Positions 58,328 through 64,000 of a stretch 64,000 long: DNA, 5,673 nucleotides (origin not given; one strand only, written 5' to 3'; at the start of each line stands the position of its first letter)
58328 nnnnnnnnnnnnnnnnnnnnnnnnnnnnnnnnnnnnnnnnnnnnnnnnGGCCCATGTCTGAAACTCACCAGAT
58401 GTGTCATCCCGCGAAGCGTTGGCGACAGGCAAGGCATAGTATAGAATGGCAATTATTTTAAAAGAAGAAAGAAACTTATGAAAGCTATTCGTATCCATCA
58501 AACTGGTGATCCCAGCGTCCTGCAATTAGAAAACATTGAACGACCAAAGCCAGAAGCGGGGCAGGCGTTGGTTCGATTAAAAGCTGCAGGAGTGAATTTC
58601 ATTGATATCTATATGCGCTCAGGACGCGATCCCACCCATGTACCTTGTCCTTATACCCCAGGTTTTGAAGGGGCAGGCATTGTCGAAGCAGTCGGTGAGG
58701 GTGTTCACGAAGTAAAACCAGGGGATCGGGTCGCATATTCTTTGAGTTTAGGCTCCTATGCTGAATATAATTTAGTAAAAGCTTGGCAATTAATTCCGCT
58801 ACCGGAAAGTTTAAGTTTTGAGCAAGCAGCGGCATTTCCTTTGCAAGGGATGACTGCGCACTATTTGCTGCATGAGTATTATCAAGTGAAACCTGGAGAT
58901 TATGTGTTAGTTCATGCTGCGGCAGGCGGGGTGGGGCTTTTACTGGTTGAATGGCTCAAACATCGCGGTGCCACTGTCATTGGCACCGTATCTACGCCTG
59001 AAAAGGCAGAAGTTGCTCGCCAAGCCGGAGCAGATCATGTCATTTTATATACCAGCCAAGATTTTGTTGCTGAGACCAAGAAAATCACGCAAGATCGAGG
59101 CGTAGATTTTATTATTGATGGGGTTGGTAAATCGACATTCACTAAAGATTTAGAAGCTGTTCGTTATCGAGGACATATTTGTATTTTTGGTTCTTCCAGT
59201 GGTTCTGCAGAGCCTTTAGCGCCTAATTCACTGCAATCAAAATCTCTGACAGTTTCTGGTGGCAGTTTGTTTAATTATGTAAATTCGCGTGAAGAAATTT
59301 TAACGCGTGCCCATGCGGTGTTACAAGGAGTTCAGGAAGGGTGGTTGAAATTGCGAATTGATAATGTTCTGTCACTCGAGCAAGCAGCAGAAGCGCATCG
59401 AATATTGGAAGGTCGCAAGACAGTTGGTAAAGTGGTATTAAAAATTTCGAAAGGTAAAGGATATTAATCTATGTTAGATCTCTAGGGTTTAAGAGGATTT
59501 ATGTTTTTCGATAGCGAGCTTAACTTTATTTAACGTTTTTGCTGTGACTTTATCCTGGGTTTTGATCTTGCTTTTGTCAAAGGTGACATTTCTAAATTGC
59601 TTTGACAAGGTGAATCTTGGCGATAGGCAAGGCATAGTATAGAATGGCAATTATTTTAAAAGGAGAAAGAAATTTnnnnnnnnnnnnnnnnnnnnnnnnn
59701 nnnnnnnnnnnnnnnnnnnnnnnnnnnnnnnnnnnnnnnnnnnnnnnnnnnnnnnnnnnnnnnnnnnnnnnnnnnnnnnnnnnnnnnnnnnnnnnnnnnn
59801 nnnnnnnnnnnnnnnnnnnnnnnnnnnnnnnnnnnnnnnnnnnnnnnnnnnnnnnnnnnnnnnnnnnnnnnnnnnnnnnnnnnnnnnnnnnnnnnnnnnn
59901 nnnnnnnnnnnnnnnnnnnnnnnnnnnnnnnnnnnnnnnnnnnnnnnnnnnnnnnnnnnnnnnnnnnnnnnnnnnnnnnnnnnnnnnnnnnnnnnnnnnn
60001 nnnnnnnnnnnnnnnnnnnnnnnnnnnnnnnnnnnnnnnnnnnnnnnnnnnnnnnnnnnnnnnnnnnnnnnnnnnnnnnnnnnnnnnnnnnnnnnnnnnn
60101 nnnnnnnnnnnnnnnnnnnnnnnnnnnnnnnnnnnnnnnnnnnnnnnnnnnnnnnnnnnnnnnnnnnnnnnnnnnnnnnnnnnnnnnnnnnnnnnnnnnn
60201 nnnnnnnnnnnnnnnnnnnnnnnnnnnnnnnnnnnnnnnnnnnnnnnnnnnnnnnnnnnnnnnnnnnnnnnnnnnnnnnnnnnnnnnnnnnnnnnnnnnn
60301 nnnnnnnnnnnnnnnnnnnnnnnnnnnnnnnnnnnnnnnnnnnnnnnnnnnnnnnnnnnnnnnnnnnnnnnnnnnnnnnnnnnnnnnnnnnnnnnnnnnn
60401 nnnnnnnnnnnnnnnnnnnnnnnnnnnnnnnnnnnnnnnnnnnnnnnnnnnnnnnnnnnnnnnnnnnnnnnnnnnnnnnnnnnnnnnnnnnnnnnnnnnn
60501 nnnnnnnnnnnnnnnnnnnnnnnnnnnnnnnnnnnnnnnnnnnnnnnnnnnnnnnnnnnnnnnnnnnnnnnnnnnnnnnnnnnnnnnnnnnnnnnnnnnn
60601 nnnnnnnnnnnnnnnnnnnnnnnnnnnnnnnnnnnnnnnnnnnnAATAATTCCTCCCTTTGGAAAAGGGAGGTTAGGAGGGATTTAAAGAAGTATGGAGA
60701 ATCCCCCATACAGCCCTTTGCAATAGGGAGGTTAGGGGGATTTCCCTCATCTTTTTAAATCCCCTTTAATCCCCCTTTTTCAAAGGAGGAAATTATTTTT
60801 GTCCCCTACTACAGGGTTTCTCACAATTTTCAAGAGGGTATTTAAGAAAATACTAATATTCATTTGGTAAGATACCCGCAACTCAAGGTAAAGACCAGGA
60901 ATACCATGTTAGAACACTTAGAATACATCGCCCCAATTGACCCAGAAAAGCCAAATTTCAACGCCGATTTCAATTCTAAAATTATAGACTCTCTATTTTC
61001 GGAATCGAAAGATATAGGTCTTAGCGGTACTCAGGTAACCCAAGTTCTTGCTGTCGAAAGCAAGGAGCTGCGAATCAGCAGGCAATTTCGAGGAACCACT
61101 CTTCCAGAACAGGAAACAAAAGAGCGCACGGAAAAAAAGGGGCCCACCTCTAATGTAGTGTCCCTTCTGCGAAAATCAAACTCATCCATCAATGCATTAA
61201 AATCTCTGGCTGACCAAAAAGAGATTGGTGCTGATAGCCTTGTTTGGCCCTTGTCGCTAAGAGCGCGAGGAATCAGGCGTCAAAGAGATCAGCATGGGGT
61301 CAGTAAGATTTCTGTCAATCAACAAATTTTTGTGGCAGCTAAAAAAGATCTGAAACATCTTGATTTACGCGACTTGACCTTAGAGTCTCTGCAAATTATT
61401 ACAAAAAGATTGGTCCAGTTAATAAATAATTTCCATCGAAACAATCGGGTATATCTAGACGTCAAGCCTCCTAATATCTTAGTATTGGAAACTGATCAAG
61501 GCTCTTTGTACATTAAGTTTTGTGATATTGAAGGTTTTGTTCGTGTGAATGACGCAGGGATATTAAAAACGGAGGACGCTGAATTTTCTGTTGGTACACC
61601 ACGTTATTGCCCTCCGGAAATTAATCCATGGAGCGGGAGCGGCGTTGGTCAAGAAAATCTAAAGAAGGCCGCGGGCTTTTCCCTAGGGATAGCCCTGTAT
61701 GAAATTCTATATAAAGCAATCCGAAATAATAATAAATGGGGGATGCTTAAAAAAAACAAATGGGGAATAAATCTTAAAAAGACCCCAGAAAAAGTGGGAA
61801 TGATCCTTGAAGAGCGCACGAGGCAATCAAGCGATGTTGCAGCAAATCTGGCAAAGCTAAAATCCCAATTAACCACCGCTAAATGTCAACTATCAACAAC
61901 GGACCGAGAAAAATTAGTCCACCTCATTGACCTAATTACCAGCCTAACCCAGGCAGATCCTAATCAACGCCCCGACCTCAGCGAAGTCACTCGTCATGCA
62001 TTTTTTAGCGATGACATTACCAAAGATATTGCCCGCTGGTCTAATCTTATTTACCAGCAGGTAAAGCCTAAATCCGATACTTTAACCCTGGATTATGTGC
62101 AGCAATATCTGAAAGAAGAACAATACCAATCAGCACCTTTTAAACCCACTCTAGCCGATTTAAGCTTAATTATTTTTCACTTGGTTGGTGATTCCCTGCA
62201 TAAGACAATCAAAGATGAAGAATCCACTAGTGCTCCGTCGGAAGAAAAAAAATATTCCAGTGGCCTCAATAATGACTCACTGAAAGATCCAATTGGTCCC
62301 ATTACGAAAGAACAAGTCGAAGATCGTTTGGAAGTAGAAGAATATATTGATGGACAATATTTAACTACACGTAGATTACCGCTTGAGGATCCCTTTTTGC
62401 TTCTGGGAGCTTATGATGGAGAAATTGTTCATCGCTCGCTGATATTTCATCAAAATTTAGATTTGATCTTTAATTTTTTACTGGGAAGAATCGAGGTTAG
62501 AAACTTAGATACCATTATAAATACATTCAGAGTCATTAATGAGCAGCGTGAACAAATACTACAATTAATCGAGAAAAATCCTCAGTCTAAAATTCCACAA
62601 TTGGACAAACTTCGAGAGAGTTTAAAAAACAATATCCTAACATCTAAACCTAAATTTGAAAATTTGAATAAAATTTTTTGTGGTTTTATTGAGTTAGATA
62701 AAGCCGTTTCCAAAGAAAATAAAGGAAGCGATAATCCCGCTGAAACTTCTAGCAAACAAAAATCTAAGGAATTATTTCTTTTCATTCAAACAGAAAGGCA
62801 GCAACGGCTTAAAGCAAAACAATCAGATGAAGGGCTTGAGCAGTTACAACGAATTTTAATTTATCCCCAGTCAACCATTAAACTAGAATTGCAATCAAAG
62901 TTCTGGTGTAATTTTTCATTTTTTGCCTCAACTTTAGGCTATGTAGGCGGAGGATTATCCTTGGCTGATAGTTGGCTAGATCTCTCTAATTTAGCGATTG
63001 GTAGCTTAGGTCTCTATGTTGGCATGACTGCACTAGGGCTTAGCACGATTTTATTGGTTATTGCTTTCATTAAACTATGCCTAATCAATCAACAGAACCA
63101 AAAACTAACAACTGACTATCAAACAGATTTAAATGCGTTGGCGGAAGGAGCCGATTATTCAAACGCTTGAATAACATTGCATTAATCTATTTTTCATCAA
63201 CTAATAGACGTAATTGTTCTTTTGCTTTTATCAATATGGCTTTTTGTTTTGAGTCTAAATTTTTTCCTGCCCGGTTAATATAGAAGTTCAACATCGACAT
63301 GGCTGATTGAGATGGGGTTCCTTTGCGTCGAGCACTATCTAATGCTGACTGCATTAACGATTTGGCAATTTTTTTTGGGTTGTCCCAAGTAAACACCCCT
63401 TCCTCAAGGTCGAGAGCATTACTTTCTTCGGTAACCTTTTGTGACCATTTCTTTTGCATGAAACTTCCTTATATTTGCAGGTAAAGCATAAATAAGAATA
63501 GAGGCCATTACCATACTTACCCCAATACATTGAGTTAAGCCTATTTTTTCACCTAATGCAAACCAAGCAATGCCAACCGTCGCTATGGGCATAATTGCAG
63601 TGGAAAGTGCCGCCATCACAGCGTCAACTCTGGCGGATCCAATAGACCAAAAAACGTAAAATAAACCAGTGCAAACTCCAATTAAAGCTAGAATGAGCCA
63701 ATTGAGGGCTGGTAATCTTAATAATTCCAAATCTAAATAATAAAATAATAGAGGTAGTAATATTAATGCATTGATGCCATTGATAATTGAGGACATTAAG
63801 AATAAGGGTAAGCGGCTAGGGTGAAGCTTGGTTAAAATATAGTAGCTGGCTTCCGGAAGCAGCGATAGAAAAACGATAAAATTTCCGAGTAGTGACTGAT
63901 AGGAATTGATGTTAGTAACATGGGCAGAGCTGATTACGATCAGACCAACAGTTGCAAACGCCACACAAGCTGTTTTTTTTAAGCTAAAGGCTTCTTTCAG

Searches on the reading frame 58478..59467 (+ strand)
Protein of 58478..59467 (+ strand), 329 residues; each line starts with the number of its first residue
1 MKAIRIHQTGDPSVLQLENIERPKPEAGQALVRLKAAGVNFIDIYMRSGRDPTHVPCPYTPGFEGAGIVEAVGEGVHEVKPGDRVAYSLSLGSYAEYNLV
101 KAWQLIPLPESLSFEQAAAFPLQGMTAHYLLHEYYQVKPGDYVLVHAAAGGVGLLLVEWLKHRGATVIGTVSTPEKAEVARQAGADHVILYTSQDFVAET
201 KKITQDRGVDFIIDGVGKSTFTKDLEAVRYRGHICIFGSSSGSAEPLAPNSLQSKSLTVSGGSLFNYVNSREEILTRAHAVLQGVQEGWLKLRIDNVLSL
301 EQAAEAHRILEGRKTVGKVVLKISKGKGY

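Call 17: search_protein_families(library=pfam, proteins=[window:58478-59467:+], max_evalue=0.00001)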
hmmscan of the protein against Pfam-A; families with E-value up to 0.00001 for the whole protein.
window:58478-59467:+ (329 aa): 4 families
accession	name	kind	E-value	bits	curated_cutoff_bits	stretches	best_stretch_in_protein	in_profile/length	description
PF00107.32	ADH_zinc_N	-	4.2e-27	95.1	31.8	1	151-268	1-117/129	Zinc-binding dehydrogenase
PF13602.12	ADH_zinc_N_2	-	1.3e-22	81.6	27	1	184-321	2-134/134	Zinc-binding dehydrogenase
PF08240.17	ADH_N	-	4.7e-19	69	23.5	1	27-110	2-104/104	Alcohol dehydrogenase GroES-like domain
PF16912.11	Glu_dehyd_C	-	5.5e-07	29.7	34.9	1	148-309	38-200/211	Glucose dehydrogenase C-terminus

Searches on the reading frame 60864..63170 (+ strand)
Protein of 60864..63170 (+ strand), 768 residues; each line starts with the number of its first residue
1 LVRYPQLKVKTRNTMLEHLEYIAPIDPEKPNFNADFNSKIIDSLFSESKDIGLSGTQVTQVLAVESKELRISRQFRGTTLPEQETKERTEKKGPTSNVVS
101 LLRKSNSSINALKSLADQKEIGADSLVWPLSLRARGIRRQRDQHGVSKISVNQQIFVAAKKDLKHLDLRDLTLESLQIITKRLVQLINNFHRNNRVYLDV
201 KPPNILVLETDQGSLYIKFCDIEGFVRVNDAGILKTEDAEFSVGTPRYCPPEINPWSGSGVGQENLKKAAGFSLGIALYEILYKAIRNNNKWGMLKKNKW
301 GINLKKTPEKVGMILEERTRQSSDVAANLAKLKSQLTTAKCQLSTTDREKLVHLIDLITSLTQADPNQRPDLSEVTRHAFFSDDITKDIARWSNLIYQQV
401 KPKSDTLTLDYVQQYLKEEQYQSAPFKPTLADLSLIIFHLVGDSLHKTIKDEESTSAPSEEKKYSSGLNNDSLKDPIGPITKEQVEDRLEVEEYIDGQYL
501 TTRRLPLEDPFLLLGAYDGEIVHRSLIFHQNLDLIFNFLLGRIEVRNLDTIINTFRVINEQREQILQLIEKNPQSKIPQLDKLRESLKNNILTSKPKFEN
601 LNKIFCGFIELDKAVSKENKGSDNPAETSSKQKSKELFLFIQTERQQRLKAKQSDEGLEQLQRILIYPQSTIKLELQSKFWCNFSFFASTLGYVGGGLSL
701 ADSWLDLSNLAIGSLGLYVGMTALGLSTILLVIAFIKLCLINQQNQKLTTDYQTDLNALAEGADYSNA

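Call 74: search_protein_families(library=pfam, proteins=[window:60864-63170:+], max_evalue=0.00001)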
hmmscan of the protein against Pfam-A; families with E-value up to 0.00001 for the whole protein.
window:60864-63170:+ (768 aa): 1 family
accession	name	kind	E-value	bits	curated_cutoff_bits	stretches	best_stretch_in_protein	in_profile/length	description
PF00069.31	Pkinase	-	2.2e-14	54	31.7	1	171-381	95-263/263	Protein kinase domain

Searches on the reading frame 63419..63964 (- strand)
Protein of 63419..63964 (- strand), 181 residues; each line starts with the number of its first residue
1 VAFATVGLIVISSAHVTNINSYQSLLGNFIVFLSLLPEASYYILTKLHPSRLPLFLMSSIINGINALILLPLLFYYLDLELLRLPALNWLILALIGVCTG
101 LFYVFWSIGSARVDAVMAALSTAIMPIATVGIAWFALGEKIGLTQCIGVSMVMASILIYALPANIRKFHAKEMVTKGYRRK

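Call 74: search_protein_families(library=pfam, proteins=[window:63419-63964:-], max_evalue=0.00001)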
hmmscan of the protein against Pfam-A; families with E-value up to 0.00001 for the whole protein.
window:63419-63964:- (181 aa): 1 family
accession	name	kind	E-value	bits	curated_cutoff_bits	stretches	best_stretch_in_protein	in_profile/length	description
PF00892.27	EamA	-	4.2e-15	56.7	28.2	1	26-159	2-133/135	EamA-like transporter family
